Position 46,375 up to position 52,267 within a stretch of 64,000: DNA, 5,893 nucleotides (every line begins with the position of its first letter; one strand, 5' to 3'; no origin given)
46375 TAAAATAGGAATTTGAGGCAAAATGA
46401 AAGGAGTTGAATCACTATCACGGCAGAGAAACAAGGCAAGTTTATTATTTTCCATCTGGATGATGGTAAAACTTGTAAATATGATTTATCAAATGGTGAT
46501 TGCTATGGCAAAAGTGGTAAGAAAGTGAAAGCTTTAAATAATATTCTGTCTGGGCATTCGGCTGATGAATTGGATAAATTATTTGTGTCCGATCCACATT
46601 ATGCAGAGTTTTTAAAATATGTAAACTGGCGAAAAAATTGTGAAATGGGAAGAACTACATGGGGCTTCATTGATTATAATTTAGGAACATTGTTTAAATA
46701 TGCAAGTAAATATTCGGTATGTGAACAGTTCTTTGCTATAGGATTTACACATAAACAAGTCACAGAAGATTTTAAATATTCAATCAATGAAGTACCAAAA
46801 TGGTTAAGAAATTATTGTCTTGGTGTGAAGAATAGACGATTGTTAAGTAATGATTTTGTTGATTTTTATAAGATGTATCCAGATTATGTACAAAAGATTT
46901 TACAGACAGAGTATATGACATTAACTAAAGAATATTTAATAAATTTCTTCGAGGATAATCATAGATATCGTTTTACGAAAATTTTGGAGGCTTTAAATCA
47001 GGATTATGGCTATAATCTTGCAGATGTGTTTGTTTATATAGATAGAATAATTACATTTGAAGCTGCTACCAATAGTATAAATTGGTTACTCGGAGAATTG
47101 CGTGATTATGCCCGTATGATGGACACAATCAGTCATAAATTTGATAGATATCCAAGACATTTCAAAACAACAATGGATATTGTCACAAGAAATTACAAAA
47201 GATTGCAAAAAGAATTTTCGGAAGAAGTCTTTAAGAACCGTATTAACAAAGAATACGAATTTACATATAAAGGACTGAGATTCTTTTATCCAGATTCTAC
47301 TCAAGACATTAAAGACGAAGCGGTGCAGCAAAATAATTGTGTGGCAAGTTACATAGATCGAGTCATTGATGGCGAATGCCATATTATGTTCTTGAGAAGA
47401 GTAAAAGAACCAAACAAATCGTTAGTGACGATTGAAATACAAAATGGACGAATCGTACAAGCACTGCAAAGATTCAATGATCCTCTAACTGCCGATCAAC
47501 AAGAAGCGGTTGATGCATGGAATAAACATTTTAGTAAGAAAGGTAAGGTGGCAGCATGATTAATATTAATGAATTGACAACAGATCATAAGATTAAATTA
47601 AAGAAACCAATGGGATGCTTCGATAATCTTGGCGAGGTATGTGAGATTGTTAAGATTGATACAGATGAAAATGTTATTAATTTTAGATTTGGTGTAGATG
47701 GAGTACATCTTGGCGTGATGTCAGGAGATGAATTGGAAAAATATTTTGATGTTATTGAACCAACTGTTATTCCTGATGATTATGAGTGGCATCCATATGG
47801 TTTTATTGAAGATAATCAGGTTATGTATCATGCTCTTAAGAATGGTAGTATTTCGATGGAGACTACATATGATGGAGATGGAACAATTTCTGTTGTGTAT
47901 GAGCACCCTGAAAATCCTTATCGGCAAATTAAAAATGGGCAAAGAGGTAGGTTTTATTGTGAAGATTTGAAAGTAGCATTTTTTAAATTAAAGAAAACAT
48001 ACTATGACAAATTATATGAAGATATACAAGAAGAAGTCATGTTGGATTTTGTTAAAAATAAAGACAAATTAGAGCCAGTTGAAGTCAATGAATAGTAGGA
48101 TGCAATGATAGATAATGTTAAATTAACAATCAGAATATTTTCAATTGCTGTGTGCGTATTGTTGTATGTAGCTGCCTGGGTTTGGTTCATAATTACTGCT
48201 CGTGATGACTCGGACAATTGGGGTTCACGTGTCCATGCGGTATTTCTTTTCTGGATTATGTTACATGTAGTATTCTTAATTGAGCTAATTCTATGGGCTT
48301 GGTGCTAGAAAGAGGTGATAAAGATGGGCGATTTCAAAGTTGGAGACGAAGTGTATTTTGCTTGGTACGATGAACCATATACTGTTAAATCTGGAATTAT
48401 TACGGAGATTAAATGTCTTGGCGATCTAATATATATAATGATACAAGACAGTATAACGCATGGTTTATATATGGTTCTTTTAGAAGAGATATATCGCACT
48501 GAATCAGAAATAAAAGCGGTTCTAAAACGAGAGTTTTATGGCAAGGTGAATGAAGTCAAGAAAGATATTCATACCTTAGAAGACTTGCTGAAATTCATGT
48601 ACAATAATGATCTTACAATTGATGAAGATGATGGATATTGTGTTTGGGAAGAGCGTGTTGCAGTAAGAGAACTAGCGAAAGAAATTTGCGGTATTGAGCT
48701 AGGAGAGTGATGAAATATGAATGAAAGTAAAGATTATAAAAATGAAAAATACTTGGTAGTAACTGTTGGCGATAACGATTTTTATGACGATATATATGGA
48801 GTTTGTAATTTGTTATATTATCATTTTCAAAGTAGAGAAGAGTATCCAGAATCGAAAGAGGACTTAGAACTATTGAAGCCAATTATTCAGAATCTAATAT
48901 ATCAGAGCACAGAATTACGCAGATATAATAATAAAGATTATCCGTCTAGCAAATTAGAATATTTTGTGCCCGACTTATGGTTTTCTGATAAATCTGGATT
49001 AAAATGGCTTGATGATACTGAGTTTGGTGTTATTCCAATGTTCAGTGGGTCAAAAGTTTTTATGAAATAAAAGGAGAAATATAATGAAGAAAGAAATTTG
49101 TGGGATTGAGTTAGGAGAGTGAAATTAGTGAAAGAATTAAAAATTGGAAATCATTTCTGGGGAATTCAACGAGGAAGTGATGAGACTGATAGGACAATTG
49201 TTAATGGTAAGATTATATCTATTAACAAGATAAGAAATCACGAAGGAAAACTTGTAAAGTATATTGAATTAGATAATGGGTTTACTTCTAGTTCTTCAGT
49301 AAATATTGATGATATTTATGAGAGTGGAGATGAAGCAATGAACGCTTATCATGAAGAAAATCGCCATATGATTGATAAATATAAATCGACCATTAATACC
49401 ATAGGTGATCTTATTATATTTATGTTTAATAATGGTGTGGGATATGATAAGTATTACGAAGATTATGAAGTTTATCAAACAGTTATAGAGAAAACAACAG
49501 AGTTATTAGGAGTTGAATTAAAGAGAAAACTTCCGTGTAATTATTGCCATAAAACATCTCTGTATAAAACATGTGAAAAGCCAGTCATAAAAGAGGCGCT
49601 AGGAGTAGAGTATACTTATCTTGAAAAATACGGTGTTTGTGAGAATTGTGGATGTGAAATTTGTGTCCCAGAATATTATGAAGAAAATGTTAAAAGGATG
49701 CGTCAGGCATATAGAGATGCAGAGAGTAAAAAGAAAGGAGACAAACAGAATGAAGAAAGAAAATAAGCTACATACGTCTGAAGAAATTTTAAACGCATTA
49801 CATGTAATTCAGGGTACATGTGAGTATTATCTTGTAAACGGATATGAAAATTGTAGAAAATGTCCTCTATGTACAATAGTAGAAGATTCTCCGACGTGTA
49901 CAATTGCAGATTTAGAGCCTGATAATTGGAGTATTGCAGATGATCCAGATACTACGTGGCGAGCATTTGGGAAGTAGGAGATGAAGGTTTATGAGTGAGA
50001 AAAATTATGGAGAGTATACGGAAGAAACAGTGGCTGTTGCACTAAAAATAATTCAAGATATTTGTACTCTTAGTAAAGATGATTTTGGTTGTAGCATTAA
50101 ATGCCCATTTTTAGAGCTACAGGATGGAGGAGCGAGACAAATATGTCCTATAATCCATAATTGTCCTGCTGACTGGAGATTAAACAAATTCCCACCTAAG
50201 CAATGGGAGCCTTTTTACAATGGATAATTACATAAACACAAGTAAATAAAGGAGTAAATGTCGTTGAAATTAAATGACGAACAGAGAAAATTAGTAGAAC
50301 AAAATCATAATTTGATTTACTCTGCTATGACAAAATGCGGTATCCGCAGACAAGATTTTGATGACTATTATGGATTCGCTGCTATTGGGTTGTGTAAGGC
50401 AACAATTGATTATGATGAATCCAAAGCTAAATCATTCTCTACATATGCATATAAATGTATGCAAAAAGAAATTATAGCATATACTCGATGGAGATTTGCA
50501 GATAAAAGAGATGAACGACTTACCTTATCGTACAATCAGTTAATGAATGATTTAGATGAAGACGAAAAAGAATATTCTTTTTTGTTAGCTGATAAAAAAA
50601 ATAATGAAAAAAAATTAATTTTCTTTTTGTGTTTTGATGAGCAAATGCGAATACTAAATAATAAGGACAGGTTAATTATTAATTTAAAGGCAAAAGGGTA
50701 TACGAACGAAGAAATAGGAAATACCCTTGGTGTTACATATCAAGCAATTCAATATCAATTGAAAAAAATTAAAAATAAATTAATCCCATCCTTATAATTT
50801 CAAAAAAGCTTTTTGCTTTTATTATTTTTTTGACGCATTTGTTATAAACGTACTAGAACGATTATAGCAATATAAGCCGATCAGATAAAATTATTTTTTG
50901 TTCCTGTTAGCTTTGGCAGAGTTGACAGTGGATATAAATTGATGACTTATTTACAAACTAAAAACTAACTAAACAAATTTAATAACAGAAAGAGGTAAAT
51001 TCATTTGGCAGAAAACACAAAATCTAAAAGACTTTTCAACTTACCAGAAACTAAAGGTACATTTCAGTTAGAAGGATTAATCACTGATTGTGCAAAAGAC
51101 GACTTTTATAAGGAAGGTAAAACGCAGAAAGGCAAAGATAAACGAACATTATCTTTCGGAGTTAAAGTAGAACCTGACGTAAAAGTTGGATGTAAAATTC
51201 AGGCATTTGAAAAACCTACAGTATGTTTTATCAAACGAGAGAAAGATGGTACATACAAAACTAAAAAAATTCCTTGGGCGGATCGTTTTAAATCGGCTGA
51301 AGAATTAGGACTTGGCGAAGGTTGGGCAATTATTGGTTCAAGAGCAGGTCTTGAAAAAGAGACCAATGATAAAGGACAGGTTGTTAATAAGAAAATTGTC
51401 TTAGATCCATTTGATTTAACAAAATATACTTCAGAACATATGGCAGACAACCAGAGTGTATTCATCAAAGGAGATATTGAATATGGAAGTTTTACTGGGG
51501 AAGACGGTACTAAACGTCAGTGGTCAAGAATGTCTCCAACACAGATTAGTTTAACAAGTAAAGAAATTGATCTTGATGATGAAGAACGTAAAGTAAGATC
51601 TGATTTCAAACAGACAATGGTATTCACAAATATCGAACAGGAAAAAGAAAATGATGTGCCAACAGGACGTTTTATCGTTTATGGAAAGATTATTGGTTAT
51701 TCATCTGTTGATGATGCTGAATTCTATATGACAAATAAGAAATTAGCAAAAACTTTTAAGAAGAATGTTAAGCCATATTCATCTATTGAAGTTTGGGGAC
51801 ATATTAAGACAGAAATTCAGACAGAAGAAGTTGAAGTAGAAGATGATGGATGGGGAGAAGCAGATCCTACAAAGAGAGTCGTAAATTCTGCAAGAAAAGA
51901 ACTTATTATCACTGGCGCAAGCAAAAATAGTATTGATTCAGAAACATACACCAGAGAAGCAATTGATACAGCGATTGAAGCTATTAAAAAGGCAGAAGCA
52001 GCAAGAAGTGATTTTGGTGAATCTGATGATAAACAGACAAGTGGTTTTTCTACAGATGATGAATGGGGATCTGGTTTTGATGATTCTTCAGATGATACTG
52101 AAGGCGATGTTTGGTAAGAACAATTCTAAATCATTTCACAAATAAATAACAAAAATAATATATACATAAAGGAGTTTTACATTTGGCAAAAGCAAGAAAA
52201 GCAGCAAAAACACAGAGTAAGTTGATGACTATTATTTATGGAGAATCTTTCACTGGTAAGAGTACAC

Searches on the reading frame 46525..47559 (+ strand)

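Call 54: search_protein_families(library=phrogs, proteins=[window:46525-47559:+], max_evalue=0.00001)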
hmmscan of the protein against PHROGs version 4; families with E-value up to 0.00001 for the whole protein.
window:46525-47559:+ (344 aa): 8 families
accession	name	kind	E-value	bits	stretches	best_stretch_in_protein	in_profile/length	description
phrog_9653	-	unknown function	1.5e-68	232.6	1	12-341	48-371/373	-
phrog_3169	-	unknown function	6e-46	158.5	1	100-335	216-465/474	-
phrog_8470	-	unknown function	2.1e-30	107.1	1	185-341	387-556/567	-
phrog_7484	-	unknown function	9.4e-17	61.9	1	193-341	292-448/450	-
phrog_16315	-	unknown function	7.8e-11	42.3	1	224-325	402-505/532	-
phrog_28566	-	unknown function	1.4e-08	35.1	1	225-308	282-365/406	-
phrog_3200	-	unknown function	1.5e-08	34.5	1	211-306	536-640/683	-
phrog_9253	-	unknown function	3.2e-06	26.5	1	205-305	646-756/819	-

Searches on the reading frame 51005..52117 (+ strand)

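Call 54: search_protein_families(library=phrogs, proteins=[window:51005-52117:+], max_evalue=0.00001)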
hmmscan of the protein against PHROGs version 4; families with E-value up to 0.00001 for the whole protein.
window:51005-52117:+ (370 aa): 1 family
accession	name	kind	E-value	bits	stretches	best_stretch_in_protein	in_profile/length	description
phrog_2367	-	unknown function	9.4e-42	144.5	1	12-364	8-322/326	-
